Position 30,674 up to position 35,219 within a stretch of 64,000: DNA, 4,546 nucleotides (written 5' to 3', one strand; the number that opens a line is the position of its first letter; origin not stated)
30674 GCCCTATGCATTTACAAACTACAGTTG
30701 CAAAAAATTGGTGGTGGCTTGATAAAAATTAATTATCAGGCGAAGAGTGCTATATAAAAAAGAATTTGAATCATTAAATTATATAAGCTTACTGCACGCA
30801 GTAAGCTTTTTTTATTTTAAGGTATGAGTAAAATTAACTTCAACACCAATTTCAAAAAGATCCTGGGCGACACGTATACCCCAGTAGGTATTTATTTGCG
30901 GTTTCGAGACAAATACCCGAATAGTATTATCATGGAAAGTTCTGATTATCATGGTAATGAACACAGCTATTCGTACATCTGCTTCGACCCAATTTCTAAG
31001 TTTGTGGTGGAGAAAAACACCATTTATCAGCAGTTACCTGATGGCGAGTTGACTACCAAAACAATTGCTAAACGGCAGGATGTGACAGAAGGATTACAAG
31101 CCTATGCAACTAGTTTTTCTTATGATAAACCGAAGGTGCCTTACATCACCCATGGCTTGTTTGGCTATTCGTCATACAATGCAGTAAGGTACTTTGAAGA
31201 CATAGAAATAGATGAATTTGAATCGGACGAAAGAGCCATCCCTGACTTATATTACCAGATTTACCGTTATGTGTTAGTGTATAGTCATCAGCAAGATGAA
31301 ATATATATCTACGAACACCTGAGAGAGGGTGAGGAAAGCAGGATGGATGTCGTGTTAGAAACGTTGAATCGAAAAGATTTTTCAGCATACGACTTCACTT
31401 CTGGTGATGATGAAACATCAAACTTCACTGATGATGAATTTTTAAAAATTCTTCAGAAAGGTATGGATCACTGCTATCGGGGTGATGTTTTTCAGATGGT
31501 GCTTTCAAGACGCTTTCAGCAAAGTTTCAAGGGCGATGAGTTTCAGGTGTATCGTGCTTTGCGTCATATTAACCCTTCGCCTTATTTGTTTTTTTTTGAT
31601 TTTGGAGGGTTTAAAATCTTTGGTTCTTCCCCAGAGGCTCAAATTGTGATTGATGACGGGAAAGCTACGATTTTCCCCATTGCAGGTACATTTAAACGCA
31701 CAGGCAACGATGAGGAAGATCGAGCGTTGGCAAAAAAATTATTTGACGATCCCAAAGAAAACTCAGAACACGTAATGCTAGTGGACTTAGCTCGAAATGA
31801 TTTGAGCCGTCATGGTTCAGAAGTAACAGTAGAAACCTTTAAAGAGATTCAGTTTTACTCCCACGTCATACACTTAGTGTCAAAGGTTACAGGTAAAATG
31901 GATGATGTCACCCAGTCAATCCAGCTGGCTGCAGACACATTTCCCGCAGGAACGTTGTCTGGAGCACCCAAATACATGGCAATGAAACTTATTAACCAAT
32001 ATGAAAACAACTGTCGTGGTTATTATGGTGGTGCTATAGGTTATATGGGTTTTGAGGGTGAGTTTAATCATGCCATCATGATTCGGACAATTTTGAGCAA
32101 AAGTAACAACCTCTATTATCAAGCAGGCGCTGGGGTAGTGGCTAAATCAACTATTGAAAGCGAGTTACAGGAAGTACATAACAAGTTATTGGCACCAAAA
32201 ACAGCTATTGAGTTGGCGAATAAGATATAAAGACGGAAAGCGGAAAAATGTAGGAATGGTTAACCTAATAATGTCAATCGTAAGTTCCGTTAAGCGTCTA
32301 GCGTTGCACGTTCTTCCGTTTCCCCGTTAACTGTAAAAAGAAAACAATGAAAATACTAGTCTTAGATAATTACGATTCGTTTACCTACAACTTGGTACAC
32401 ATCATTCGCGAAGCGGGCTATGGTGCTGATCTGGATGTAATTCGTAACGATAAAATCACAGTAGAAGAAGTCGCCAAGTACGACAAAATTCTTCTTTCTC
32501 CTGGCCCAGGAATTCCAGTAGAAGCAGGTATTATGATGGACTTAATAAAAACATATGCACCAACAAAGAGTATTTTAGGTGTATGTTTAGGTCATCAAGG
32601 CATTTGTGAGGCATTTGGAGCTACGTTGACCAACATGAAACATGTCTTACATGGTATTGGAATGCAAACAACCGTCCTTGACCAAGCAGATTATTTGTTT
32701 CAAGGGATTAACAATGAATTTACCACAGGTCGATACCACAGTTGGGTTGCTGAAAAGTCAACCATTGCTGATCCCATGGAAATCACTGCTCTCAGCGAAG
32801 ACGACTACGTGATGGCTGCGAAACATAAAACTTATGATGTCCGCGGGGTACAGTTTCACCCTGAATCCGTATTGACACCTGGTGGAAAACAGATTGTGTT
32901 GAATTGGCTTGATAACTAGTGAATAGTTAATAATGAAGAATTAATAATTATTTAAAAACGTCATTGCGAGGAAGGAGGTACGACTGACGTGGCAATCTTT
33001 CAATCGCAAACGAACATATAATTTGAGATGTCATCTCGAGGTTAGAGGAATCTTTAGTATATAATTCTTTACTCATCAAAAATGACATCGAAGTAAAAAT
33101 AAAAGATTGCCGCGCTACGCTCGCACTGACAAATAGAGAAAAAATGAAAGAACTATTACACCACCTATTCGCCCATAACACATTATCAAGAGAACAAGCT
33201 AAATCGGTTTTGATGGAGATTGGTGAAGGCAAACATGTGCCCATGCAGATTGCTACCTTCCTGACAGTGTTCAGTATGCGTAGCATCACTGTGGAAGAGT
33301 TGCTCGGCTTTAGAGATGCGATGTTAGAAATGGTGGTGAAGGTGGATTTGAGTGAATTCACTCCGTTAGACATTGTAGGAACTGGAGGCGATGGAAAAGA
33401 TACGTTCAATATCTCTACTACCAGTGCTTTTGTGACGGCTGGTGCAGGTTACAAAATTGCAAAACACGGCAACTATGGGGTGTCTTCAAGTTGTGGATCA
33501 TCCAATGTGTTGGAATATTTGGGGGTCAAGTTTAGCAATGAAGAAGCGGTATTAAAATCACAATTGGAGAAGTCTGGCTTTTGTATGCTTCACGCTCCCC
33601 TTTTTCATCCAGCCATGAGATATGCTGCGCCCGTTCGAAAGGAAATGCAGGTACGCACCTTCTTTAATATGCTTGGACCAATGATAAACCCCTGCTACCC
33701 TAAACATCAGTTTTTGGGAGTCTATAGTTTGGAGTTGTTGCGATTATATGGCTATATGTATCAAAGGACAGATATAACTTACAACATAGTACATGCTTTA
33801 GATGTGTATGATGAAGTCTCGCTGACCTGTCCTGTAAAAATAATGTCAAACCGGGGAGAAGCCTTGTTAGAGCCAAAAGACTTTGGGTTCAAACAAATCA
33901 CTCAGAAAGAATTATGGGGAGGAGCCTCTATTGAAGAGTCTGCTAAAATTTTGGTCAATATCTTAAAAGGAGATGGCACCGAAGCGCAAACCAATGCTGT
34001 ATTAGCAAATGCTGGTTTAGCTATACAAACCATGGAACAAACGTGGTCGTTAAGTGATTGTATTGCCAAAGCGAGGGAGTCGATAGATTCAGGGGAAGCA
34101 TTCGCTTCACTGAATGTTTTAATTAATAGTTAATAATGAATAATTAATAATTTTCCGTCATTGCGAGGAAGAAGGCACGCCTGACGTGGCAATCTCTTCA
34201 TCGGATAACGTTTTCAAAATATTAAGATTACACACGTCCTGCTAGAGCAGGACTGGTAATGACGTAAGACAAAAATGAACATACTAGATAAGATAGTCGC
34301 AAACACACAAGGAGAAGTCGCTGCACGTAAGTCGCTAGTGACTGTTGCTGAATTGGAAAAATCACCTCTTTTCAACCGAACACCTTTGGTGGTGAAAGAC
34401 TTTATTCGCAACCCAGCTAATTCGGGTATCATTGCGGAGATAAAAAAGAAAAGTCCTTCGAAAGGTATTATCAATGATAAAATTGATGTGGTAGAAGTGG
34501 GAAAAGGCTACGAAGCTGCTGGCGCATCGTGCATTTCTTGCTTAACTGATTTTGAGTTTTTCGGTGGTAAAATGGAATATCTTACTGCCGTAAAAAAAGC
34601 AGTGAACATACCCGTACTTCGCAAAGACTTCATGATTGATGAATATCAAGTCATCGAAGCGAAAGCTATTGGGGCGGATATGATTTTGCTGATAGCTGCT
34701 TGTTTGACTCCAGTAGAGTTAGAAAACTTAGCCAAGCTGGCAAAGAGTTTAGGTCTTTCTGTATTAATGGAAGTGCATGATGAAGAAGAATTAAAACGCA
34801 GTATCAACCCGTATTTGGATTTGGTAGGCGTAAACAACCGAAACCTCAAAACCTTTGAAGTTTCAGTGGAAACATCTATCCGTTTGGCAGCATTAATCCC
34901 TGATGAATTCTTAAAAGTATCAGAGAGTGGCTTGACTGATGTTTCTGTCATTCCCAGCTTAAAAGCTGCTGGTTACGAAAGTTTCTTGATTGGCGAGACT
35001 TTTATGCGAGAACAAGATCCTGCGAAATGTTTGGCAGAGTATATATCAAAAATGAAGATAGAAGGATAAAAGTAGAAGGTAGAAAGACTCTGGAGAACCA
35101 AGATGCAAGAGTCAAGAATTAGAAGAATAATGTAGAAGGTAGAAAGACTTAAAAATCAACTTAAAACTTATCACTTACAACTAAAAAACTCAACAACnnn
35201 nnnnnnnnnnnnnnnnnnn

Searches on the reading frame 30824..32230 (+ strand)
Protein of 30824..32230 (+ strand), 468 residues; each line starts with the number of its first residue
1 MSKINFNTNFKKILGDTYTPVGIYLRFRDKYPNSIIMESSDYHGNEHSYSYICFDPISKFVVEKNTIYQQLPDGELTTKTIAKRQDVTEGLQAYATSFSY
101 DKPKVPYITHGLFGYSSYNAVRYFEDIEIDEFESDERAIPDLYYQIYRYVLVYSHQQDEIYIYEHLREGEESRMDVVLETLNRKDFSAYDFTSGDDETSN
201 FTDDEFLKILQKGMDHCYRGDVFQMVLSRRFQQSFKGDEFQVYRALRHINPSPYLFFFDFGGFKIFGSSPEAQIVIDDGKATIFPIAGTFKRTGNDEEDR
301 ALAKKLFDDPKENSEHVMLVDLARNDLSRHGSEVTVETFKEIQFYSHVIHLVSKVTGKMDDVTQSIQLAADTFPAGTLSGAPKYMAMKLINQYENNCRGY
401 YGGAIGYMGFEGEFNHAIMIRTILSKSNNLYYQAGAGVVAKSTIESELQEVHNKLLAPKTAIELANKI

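Call 6: search_protein_families(library=pfam, proteins=[window:30824-32230:+])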
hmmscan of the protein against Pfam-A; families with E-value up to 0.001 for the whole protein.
window:30824-32230:+ (468 aa): 2 families
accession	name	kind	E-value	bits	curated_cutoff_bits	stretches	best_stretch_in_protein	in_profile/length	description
PF00425.24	Chorismate_bind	-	6.5e-76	255.7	27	1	204-454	3-257/257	chorismate binding enzyme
PF04715.19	Anth_synt_I_N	-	2.6e-25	89.8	23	1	16-162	1-140/140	Anthranilate synthase component I, N terminal region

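Call 8: find_homologous_proteins(query=window:30824-32230:+)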
Query window:30824-32230:+ (468 aa): 8000 proteins with E <= 0.001 among 8000 candidates; the best 120 are listed.
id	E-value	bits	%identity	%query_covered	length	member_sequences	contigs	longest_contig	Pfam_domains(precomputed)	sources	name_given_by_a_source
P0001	5.8e-297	1003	94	100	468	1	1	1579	PF04715.20,PF00425.25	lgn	-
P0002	6.6e-291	983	91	100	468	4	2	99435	PF04715.20,PF00425.25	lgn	-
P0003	3.6e-289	977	91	100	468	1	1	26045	PF04715.20,PF00425.25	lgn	-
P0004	1.4e-278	942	87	100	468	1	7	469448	PF04715.20,PF00425.25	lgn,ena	-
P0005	5.9e-240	815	76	100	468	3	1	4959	PF04715.20,PF00425.25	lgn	-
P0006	2.3e-239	813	76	100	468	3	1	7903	PF04715.20,PF00425.25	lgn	-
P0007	1.9e-228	777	72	100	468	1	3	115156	PF04715.20,PF00425.25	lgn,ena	-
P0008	4.4e-215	733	69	100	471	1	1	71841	PF04715.20,PF00425.25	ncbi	-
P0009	1.3e-214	731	68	100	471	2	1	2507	PF04715.20,PF00425.25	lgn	-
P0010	9.7e-213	725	68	100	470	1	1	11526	PF04715.20,PF00425.25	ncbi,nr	ncbi:MAG: anthranilate synthase component I family protein [Cytophagales bacterium]|nr:anthranilate 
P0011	4.5e-209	713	67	100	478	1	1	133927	PF04715.20,PF00425.25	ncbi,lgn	-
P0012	7.5e-209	712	65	99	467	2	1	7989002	PF04715.20,PF00425.25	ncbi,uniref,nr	ncbi:anthranilate synthase component I family protein [Chitinophaga sp. Mgbs1]|uniref:Anthranilate s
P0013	2.3e-206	704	66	100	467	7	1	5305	PF04715.20,PF00425.25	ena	-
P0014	3.7e-206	704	66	100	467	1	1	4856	PF04715.20,PF00425.25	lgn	-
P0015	9.9e-206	702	65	99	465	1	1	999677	PF04715.20,PF00425.25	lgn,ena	-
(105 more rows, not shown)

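Call 9: find_related_loci(query=window:30824-32230:+, collection=genome_contigs, flank=2500)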
Query window:30824-32230:+ (468 aa) in genome_contigs; peptide patterns used: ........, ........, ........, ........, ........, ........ (x = any residue, [..] = any of these).
182 stretches matched a pattern; 101 encode a relative of the query (tblastn E <= 1e-3); the best 80 are kept; 80 distinct loci.
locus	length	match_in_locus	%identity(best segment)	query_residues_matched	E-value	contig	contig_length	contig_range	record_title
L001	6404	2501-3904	98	1-468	0e+0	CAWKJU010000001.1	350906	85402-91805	MAG: uncultured Cytophagales bacterium isolate MFD03250.bin.1.168 genome assembly, contig: contig_10354, whole genome sh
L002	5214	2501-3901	63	1-468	0e+0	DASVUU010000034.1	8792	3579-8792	MAG TPA_asm: Cytophagaceae bacterium isolate SMAG_U3325 k141_337446, whole genome shotgun sequence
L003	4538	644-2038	59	8-468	0e+0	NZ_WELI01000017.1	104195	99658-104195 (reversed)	Rudanella paleaurantiibacter strain HX-22-17 Scaffold14_2, whole genome shotgun sequence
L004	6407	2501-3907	57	1-468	0e+0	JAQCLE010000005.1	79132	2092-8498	MAG: Bacteroidetes bacterium isolate casp40-mb.97 NODE_612_length_79132_cov_0.111042, whole genome shotgun sequence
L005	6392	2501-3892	57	5-468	0e+0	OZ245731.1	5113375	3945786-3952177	MAG: Cyclobacteriaceae bacterium isolate c04440b6-e4cc-4667-afd6-d848bae0ad66 genome assembly, chromosome: 1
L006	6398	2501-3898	58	3-468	0e+0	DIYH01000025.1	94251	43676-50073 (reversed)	MAG TPA_asm: Flammeovirgaceae bacterium UBA6059 UBA6059_contig_786, whole genome shotgun sequence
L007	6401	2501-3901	57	2-468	5e-179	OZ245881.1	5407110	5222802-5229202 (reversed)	MAG: Cyclobacteriaceae bacterium isolate 39eaea8b-e375-4e8a-a63b-0812bad0b9fd genome assembly, chromosome: 1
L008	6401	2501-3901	57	2-468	2e-178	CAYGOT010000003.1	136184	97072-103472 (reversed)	MAG TPA_asm: uncultured Roseivirgaceae bacterium isolate ERP117304_co1_187 genome assembly, contig: NODE_172_length_1361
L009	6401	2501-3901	57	2-468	1e-178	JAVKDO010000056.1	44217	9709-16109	MAG: Cyclobacteriaceae bacterium isolate F3-SA18-15 k141_42805, whole genome shotgun sequence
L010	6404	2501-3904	57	1-468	9e-177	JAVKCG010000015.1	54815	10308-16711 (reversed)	MAG: Cyclobacteriaceae bacterium isolate F4-SAH-13 k141_94588, whole genome shotgun sequence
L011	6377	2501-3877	56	11-468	2e-176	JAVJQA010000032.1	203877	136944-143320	MAG: Marinoscillum sp. isolate E1-EBD-14 k141_16633, whole genome shotgun sequence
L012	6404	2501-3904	57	1-468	1e-175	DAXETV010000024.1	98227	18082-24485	MAG TPA_asm: Cyclobacteriaceae bacterium isolate cl_S6C862 S6Ck119_221633, whole genome shotgun sequence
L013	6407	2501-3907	54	1-468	2e-175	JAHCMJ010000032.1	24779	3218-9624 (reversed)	MAG: Cyclobacteriaceae bacterium HetDA_MAG_MS6 metaspades-bin-6_31, whole genome shotgun sequence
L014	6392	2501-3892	55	3-468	1e-174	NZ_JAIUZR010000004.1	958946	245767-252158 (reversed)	Lutimonas saemankumensis strain DP2N0-7 DP2N0-7_ctg0004, whole genome shotgun sequence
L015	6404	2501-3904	56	1-468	2e-172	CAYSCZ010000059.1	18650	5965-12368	MAG TPA_asm: uncultured Roseivirgaceae bacterium isolate SRP141376_co5_409 genome assembly, contig: NODE_7209_length_186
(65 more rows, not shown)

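Call 12: find_encoding_contigs(protein=P0002, flank=1500, max_places=2)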
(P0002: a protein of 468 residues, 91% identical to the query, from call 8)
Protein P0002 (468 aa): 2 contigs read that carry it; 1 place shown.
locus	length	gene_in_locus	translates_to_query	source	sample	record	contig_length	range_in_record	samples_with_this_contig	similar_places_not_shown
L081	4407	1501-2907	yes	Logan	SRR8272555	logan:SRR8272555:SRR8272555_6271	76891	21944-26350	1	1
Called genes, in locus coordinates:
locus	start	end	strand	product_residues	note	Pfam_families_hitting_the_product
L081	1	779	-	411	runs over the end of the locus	PF00278:Orn_DAP_Arg_deC, PF02784:Orn_Arg_deC_N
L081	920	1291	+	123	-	PF08859:DGC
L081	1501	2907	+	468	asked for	PF04715:, PF00425:Chorismate_bind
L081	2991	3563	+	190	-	PF00117:GATase, PF07722:Peptidase_C26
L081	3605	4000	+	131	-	PF05635:23S_rRNA_IVP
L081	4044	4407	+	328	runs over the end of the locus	PF02885:Glycos_trans_3N, PF00591:Glycos_transf_3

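Call 13: find_encoding_contigs(protein=P0004, flank=1500, max_places=2)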
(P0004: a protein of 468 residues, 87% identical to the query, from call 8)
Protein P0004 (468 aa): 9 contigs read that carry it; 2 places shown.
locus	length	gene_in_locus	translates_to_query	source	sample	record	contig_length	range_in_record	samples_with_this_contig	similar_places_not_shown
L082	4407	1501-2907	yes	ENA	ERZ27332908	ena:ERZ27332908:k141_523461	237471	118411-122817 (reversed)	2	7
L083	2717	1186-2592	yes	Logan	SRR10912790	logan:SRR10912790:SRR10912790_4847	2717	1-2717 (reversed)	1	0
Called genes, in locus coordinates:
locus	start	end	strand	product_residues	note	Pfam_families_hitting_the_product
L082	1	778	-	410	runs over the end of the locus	PF00278:Orn_DAP_Arg_deC, PF02784:Orn_Arg_deC_N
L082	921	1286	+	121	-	PF08859:DGC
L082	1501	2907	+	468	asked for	PF04715:, PF00425:Chorismate_bind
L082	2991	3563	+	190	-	PF00117:GATase, PF07722:Peptidase_C26 (weak)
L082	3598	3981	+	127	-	PF05635:23S_rRNA_IVP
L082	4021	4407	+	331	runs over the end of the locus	PF02885:Glycos_trans_3N, PF00591:Glycos_transf_3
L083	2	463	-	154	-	?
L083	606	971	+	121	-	PF08859:DGC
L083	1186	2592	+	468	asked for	PF04715:, PF00425:Chorismate_bind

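Call 14: find_encoding_contigs(protein=P0007, flank=1500, max_places=2)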
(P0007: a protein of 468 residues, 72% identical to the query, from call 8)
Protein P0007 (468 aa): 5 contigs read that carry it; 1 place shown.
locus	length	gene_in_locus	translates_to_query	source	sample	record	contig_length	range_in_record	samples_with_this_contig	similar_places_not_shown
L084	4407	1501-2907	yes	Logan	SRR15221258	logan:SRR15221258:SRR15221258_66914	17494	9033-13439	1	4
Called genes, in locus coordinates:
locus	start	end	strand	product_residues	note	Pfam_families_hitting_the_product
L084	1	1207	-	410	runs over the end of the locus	PF00278:Orn_DAP_Arg_deC, PF02784:Orn_Arg_deC_N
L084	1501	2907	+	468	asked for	PF04715:, PF00425:Chorismate_bind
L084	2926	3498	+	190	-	PF00117:GATase, PF07722:Peptidase_C26 (faint)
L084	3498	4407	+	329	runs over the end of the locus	PF02885:Glycos_trans_3N, PF00591:Glycos_transf_3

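Call 15: find_encoding_contigs(protein=P0003, flank=1500, max_places=1)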
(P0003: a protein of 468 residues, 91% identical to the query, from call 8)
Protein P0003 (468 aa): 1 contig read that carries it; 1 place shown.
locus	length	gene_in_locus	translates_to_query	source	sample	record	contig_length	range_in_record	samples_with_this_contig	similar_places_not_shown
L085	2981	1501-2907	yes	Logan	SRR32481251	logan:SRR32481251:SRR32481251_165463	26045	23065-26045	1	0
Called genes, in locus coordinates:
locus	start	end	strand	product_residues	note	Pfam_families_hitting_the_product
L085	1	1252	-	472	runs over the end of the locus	-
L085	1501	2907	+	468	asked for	PF04715:, PF00425:Chorismate_bind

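Call 16: find_encoding_contigs(protein=P0005, flank=1500, max_places=1)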
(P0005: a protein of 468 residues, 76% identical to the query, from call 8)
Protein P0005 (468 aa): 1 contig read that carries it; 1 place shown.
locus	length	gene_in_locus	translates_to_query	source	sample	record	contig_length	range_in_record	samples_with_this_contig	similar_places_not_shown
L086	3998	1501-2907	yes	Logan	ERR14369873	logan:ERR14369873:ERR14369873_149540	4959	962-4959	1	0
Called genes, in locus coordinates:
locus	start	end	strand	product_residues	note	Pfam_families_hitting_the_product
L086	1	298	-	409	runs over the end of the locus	PF00278:Orn_DAP_Arg_deC, PF02784:Orn_Arg_deC_N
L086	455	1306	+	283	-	PF13509:S1_2, PF17783:WHD_CvfB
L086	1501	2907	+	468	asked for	PF04715:, PF00425:Chorismate_bind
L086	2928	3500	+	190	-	PF00117:GATase, PF07722:Peptidase_C26 (weak)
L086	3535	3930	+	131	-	PF05635:23S_rRNA_IVP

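Call 17: find_encoding_contigs(protein=P0006, flank=1500, max_places=1)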
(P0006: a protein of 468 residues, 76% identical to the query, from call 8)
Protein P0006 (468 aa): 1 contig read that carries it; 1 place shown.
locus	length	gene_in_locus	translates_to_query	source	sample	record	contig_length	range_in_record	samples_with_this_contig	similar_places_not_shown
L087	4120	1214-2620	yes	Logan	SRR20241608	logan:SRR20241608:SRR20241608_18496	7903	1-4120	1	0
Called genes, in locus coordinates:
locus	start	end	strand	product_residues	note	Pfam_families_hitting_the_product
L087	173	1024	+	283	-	PF13509:S1_2, PF17783:WHD_CvfB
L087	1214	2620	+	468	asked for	PF04715:, PF00425:Chorismate_bind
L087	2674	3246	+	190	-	PF00117:GATase, PF07722:Peptidase_C26 (weak)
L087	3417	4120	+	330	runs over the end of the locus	PF02885:Glycos_trans_3N, PF00591:Glycos_transf_3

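Call 18: find_encoding_contigs(protein=P0008, flank=1500, max_places=1)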
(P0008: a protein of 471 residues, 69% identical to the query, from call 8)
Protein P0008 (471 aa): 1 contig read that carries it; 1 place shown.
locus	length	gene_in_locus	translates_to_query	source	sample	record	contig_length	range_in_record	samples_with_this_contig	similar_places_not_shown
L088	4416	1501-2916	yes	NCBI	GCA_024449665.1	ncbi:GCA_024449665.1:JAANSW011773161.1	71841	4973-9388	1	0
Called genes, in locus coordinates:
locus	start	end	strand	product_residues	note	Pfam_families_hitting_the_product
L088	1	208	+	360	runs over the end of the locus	PF03739:LptF_LptG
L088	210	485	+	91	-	-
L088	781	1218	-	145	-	-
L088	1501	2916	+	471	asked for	PF04715:, PF00425:Chorismate_bind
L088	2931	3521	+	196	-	PF00117:GATase, PF07722:Peptidase_C26 (weak)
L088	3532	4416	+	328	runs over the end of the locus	PF02885:Glycos_trans_3N, PF00591:Glycos_transf_3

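Call 19: find_encoding_contigs(protein=P0010, flank=1500, max_places=1)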
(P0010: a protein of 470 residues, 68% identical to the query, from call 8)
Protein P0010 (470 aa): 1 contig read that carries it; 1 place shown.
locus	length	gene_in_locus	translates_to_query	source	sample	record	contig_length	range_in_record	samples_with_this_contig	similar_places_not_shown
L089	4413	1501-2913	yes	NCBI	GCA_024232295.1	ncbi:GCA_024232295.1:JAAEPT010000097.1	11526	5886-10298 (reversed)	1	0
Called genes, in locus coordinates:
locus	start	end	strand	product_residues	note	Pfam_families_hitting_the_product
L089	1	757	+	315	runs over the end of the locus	PF14491:DUF4435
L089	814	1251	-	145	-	-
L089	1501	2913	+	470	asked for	PF04715:, PF00425:Chorismate_bind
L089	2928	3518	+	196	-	PF00117:GATase, PF07722:Peptidase_C26 (weak)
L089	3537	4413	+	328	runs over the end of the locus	PF02885:Glycos_trans_3N, PF00591:Glycos_transf_3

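Call 20: find_encoding_contigs(protein=P0011, flank=1500, max_places=1)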
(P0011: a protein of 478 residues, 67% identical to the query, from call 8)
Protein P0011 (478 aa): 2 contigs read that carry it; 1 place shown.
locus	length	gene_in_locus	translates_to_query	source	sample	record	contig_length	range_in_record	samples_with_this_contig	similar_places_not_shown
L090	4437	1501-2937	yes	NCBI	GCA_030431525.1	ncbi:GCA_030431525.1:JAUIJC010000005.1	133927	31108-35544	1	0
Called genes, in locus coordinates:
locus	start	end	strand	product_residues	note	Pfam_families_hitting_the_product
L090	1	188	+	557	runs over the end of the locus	PF12081:GldM_1st, PF21601:GldM_2nd, PF21602:GldM_3rd, PF12080:GldM_4th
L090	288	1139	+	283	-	PF19841:GldN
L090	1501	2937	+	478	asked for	PF04715:, PF00425:Chorismate_bind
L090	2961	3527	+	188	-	PF00117:GATase, PF07722:Peptidase_C26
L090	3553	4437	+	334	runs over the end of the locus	PF02885:Glycos_trans_3N, PF00591:Glycos_transf_3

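Call 36: find_related_loci(query=window:30824-32230:+, collection=metagenome_contigs, flank=700)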
Query window:30824-32230:+ (468 aa) in metagenome_contigs; peptide patterns used: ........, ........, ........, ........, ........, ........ (x = any residue, [..] = any of these).
257 stretches matched a pattern; 97 encode a relative of the query (tblastn E <= 1e-3); the best 80 are kept; 80 distinct loci.
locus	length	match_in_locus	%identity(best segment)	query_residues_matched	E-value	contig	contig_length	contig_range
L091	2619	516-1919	58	3-468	0e+0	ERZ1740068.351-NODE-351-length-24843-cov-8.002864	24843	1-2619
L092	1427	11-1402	57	5-468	0e+0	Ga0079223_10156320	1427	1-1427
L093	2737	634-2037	55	1-468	3e-180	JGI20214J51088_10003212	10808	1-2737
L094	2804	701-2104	54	1-468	2e-180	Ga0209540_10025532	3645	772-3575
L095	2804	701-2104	55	1-468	4e-175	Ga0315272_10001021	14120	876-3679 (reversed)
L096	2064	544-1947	55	1-468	0e+0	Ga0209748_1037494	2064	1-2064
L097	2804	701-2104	54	1-468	2e-173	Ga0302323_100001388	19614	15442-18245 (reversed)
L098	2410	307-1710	54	1-468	9e-180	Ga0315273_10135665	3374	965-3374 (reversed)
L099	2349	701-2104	54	1-468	4e-177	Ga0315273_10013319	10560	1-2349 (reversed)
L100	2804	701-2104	55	1-468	2e-172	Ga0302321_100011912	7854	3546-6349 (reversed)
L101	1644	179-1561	55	8-468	0e+0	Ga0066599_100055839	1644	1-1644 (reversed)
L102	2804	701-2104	55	1-468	3e-172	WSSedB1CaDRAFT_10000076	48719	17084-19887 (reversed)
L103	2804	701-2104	54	1-468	3e-177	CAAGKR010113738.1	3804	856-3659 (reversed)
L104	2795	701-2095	55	1-465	8e-172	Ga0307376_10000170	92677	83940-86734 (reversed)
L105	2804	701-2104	54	1-468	1e-171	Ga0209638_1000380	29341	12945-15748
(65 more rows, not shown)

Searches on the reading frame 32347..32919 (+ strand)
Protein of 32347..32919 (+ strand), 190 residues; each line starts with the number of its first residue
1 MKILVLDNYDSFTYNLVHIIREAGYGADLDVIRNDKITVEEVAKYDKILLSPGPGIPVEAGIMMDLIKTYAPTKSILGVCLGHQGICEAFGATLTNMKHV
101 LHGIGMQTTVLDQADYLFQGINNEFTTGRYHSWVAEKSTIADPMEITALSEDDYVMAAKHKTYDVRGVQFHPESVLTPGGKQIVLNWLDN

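Call 6: search_protein_families(library=pfam, proteins=[window:32347-32919:+])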
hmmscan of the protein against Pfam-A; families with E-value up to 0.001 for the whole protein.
window:32347-32919:+ (190 aa): 2 families
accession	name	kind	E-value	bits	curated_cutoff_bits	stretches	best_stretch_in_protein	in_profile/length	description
PF00117.34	GATase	-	9.8e-49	166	22.8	1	4-187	1-186/190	Glutamine amidotransferase class-I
PF07722.19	Peptidase_C26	-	1e-07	32.4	20.5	1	70-173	102-219/219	Peptidase C26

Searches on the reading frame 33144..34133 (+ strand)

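Call 6: search_protein_families(library=pfam, proteins=[window:33144-34133:+])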
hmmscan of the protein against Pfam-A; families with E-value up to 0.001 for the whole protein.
window:33144-34133:+ (329 aa): 2 families
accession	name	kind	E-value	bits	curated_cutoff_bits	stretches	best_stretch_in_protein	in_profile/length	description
PF00591.27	Glycos_transf_3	-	1.5e-67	228.4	27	1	75-319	5-252/253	Glycosyl transferase family, a/b domain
PF02885.22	Glycos_trans_3N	-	1.5e-15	57.1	26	1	2-62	1-61/63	Glycosyl transferase family, helical bundle domain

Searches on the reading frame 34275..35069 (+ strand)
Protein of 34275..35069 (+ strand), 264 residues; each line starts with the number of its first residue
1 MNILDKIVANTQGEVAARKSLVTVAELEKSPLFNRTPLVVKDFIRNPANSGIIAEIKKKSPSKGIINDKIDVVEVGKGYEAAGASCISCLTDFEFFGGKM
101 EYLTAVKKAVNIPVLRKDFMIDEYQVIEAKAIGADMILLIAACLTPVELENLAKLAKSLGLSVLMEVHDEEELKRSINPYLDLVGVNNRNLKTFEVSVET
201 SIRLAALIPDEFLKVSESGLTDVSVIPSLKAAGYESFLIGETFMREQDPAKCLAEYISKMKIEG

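Call 6: search_protein_families(library=pfam, proteins=[window:34275-35069:+])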
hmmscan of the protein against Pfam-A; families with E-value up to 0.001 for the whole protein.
window:34275-35069:+ (264 aa): 1 family
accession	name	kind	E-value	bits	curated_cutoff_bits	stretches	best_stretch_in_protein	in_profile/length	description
PF00218.27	IGPS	-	6.4e-80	268.4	27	1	4-253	1-251/254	Indole-3-glycerol phosphate synthase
